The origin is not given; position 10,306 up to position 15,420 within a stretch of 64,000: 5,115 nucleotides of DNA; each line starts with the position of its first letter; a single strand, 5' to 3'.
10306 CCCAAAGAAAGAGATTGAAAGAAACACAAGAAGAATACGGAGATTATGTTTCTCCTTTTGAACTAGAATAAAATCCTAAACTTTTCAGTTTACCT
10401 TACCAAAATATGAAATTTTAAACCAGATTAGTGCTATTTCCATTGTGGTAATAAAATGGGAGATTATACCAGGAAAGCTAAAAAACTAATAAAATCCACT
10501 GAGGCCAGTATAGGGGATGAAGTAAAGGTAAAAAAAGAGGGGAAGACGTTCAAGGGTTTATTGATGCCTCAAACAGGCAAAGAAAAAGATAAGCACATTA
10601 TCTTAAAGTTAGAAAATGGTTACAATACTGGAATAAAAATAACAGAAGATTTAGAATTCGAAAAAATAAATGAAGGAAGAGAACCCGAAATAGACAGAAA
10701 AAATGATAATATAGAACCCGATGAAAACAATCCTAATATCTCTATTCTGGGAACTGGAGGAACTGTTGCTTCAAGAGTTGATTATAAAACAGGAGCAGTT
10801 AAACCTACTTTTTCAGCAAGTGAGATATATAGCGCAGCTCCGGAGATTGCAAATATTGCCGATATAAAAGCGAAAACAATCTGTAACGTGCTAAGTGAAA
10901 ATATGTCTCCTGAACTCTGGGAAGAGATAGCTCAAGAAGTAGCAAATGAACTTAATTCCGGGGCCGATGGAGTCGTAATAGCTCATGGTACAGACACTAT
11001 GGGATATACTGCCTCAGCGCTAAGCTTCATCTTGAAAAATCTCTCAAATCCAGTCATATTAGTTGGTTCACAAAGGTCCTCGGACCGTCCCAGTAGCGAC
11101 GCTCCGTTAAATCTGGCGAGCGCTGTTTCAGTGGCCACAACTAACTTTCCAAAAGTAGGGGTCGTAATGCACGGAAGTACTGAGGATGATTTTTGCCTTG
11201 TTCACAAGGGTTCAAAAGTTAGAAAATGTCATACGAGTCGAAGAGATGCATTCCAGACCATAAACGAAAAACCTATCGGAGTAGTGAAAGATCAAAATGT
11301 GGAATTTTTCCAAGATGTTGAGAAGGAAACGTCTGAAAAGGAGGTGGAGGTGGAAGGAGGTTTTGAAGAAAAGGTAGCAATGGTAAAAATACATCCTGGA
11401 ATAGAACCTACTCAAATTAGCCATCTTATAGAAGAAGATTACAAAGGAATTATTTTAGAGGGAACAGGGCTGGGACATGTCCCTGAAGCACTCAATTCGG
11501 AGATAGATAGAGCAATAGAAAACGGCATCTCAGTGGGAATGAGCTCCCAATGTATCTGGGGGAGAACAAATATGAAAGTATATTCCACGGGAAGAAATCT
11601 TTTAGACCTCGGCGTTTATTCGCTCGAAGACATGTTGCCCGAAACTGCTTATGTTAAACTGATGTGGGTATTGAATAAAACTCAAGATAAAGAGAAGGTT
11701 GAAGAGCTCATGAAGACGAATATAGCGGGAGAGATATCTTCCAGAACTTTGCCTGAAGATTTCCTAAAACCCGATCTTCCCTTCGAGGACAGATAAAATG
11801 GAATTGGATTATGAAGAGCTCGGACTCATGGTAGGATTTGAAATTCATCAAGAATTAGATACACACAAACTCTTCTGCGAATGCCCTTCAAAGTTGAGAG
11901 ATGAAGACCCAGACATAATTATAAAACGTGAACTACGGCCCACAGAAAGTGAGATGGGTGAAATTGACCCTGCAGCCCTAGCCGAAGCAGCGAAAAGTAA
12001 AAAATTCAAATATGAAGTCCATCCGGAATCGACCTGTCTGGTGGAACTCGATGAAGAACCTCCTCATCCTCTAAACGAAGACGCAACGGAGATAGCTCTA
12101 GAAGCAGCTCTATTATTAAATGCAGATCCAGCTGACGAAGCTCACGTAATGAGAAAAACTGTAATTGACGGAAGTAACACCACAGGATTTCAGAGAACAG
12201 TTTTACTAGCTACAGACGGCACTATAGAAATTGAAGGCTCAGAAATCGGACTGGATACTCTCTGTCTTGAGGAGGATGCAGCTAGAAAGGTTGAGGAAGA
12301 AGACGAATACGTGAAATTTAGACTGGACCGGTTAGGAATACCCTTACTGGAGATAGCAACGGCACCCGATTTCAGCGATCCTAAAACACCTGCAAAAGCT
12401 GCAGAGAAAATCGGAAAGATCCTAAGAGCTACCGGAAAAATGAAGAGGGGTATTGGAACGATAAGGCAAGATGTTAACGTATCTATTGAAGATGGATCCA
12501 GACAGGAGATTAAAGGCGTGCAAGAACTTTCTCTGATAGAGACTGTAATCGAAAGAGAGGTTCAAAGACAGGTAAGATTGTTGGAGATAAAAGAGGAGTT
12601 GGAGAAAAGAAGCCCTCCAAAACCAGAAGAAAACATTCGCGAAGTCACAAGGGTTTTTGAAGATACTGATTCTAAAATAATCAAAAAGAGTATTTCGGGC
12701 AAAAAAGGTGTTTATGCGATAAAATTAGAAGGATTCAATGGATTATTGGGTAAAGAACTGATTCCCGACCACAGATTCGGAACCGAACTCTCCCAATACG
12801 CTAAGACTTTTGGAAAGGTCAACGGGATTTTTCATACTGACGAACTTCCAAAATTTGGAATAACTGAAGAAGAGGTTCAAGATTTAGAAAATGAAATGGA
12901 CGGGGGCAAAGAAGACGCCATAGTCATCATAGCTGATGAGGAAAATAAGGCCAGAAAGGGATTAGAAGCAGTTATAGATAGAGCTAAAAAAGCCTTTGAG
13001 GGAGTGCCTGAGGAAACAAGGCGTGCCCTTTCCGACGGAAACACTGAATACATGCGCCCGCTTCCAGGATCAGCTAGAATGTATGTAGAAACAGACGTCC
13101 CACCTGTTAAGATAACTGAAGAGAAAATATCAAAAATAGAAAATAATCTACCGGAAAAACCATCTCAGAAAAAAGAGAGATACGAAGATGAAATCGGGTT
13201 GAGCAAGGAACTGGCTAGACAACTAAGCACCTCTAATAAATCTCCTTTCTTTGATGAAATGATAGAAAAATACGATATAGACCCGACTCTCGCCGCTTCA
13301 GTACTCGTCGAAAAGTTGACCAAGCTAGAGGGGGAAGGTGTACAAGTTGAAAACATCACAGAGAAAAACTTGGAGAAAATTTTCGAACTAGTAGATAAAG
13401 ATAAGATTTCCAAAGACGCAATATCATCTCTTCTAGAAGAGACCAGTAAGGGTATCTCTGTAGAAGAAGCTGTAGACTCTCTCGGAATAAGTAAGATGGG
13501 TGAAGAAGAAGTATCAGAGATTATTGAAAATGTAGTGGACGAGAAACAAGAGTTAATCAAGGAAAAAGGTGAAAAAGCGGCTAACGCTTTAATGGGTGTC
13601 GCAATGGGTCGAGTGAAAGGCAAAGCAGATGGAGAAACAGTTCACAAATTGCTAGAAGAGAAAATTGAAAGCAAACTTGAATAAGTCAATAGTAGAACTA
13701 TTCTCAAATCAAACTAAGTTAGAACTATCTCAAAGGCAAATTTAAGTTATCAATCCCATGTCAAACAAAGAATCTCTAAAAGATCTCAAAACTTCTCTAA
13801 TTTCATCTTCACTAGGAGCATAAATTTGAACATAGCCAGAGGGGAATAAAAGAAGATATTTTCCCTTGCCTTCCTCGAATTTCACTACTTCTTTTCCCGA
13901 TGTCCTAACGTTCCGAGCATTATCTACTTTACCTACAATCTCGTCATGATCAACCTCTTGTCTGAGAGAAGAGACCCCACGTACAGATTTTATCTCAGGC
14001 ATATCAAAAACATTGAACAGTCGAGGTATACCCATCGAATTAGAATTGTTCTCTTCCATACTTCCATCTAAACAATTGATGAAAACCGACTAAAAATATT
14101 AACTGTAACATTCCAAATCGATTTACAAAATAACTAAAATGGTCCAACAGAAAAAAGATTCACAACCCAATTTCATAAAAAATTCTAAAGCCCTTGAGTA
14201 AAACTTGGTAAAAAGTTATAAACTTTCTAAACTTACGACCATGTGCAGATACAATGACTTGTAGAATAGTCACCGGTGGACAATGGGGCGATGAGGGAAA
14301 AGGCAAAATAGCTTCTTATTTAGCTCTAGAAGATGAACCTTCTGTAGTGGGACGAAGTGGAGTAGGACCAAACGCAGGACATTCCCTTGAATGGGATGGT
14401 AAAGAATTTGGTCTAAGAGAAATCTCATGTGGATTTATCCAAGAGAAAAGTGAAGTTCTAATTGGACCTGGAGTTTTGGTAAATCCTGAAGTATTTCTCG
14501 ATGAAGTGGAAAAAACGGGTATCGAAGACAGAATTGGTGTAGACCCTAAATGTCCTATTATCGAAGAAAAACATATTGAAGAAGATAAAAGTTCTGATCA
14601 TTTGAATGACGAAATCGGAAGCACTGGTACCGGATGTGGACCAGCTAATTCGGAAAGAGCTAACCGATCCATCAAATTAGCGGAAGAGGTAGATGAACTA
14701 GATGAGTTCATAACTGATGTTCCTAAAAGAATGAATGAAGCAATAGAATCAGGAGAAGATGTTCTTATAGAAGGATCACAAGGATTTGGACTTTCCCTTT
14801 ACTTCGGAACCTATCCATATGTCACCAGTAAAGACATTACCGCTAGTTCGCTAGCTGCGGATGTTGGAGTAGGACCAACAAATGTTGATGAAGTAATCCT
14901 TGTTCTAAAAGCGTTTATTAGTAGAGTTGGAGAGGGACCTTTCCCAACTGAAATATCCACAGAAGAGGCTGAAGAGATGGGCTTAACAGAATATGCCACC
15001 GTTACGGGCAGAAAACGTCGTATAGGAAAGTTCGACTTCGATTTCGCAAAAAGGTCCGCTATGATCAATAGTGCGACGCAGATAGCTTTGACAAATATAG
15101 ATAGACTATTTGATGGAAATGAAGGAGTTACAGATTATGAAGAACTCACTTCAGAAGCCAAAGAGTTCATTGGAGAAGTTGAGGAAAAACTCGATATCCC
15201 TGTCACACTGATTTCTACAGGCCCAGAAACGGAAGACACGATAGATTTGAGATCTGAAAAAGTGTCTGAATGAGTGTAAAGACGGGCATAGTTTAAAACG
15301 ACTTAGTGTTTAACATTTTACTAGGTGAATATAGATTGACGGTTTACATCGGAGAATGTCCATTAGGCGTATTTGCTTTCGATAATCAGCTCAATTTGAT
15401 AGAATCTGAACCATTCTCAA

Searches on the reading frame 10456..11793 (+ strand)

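Call 18: search_protein_families(library=pfam, proteins=[window:10456-11793:+], max_evalue=0.00001)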
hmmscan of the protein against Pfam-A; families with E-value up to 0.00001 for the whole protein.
window:10456-11793:+ (446 aa): 3 families
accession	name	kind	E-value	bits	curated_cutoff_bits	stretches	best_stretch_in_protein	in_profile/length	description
PF00710.25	Asparaginase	-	1.7e-64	217.3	22.5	1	94-287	1-190/193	Asparaginase, N-terminal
PF17763.6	Asparaginase_C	-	1.5e-34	118.8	34.6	1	306-419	1-114/114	Glutaminase/Asparaginase C-terminal domain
PF18195.6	GatD_N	-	3.3e-18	65.2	25.7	1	18-69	2-52/54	GatD N-terminal domain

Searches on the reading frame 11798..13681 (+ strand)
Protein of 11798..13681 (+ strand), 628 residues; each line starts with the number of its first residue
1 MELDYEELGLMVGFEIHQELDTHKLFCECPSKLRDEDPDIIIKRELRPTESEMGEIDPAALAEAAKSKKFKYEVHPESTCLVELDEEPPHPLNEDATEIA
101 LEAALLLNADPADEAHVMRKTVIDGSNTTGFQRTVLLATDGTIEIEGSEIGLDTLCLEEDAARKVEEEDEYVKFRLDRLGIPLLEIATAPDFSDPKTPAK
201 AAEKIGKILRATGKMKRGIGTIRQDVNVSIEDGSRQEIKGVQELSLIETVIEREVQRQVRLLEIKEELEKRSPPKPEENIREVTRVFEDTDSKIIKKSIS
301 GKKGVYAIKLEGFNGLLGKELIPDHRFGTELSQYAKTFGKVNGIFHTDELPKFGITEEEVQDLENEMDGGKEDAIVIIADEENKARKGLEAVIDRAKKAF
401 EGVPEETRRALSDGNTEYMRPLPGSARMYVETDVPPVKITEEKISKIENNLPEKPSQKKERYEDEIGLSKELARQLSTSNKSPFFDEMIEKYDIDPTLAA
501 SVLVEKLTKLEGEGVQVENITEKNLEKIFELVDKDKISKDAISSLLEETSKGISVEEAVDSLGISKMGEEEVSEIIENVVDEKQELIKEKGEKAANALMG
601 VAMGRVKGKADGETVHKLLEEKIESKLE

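Call 18: search_protein_families(library=pfam, proteins=[window:11798-13681:+], max_evalue=0.00001)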
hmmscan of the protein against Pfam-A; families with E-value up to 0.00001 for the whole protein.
window:11798-13681:+ (628 aa): 3 families
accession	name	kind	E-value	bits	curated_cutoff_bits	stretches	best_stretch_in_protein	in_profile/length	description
PF02934.20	GatB_N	-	1.7e-58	198.4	23.4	1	11-444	2-276/277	GatB/GatE catalytic domain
PF02637.23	GatB_Yqey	-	1.4e-23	83.8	27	1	484-623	2-148/148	GatB domain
PF02938.19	GAD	-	2.1e-15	57.2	23.4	1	296-387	2-93/95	GAD domain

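Call 23: find_homologous_proteins(query=window:11798-13681:+, max_evalue=1e-30)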
Query window:11798-13681:+ (628 aa): 8000 proteins with E <= 1e-30 among 8000 candidates; the best 120 are listed.
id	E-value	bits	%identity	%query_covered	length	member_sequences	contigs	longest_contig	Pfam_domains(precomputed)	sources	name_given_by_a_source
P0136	0.0e+0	1327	100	100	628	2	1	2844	PF02637.24,PF02938.20,PF02934.21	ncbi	-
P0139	0.0e+0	1142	84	100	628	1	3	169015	PF02637.24,PF02938.20,PF02934.21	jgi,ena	-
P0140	0.0e+0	1139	84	100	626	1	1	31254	PF02637.24,PF02938.20,PF02934.21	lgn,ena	-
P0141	0.0e+0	1034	76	100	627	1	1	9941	PF02637.24,PF02938.20,PF02934.21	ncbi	-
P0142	0.0e+0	1018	75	98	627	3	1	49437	PF02637.24,PF02938.20,PF02934.21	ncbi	-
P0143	1.5e-298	1009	74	100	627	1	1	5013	PF02637.24,PF02938.20,PF02934.21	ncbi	-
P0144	8.5e-295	997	72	100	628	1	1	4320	PF02637.24,PF02938.20,PF02934.21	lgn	-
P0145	2.2e-287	973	72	98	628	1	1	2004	PF02637.24,PF02938.20,PF02934.21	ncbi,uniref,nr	ncbi:glutamyl-tRNA amidotransferase [candidate division MSBL1 archaeon SCGC-AAA382A13]|uniref:Glutam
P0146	6.9e-286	968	71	100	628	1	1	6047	PF02637.24,PF02938.20,PF02934.21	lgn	-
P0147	3.9e-284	962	71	100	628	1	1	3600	PF02637.24,PF02938.20,PF02934.21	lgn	-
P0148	7.8e-284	961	71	100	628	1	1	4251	PF02637.24,PF02938.20,PF02934.21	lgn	-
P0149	5.8e-283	958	71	100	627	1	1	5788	PF02637.24,PF02938.20,PF02934.21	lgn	-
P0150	1.4e-282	957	71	100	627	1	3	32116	PF02637.24,PF02938.20,PF02934.21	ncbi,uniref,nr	ncbi:glutamyl-tRNA amidotransferase [candidate division MSBL1 archaeon SCGC-AAA259I09]|uniref:Glutam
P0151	5.2e-281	952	71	100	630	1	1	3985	PF02637.24,PF02938.20,PF02934.21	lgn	-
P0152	1.5e-280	950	70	100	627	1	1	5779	PF02637.24,PF02938.20,PF02934.21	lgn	-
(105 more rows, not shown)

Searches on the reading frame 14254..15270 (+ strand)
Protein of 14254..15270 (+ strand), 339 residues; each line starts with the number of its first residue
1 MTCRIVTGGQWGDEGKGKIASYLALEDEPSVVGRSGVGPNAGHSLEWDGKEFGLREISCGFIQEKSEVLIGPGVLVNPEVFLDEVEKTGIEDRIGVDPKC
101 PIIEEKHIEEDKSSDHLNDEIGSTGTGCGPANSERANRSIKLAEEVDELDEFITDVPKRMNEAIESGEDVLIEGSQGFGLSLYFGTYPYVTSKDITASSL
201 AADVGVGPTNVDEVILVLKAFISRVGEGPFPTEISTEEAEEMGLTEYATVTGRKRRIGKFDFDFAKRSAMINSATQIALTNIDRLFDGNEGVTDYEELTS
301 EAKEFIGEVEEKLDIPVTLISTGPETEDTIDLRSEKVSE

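Call 18: search_protein_families(library=pfam, proteins=[window:14254-15270:+], max_evalue=0.00001)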
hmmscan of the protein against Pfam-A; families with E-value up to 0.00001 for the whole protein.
window:14254-15270:+ (339 aa): 1 family
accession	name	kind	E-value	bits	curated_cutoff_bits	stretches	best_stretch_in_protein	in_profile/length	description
PF00709.27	Adenylsucc_synt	-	7.4e-80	269.2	27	2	143-285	185-329/416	Adenylosuccinate synthetase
